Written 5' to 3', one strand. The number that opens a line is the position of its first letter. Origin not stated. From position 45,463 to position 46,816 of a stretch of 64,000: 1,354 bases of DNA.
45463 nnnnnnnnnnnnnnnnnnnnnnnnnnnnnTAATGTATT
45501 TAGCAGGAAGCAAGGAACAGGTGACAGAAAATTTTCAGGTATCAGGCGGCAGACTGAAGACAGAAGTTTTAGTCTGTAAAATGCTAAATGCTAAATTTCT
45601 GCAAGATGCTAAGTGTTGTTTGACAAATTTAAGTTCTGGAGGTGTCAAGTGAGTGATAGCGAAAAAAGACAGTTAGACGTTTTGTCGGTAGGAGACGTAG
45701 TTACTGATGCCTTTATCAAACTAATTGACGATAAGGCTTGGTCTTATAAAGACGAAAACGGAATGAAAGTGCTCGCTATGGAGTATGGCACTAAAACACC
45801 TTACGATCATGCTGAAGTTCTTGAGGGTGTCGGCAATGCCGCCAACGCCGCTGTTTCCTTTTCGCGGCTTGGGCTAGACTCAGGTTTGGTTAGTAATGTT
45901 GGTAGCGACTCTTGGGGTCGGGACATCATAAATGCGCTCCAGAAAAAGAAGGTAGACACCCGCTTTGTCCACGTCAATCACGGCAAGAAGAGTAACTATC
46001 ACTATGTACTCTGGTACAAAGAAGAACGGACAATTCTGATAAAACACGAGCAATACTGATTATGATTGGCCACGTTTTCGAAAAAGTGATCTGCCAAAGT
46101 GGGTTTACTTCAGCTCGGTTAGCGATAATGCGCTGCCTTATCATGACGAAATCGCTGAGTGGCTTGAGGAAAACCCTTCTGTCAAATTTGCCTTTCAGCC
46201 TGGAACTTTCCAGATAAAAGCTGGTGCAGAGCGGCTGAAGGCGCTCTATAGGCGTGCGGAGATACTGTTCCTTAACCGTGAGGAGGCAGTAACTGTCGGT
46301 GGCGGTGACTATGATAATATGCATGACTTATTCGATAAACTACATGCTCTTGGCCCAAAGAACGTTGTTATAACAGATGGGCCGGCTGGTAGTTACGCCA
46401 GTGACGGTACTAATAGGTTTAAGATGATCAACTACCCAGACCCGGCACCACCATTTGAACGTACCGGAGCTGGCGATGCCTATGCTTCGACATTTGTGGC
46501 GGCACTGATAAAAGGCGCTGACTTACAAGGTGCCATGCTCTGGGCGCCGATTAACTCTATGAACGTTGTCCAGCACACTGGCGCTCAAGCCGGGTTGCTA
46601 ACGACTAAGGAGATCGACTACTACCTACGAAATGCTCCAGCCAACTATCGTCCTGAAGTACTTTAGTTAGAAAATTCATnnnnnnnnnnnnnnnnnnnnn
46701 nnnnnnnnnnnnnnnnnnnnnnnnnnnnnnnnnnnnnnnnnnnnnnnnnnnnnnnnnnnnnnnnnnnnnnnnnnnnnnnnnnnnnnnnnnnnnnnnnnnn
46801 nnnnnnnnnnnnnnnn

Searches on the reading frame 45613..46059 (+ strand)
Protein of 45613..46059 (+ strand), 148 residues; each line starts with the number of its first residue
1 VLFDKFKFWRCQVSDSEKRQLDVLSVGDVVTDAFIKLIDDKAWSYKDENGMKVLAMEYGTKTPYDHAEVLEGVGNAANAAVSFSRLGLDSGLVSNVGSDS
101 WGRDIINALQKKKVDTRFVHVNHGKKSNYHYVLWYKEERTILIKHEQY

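Call 73: search_protein_families(library=pfam, proteins=[window:45613-46059:+], max_evalue=0.00001)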
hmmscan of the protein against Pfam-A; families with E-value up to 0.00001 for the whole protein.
window:45613-46059:+ (148 aa): 1 family
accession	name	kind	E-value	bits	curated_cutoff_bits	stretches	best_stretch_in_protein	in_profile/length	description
PF00294.29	PfkB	-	1.6e-13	51.1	25.8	1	74-144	37-108/302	pfkB family carbohydrate kinase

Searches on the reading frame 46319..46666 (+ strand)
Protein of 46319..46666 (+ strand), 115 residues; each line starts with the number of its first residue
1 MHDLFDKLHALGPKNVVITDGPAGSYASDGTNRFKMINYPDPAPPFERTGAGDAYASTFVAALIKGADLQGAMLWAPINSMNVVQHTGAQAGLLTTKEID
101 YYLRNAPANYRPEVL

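Call 73: search_protein_families(library=pfam, proteins=[window:46319-46666:+], max_evalue=0.00001)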
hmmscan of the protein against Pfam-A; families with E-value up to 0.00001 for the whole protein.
window:46319-46666:+ (115 aa): 1 family
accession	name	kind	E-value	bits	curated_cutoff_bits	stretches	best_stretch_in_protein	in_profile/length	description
PF00294.29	PfkB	-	2.3e-12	47.3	25.8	1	5-93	212-299/302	pfkB family carbohydrate kinase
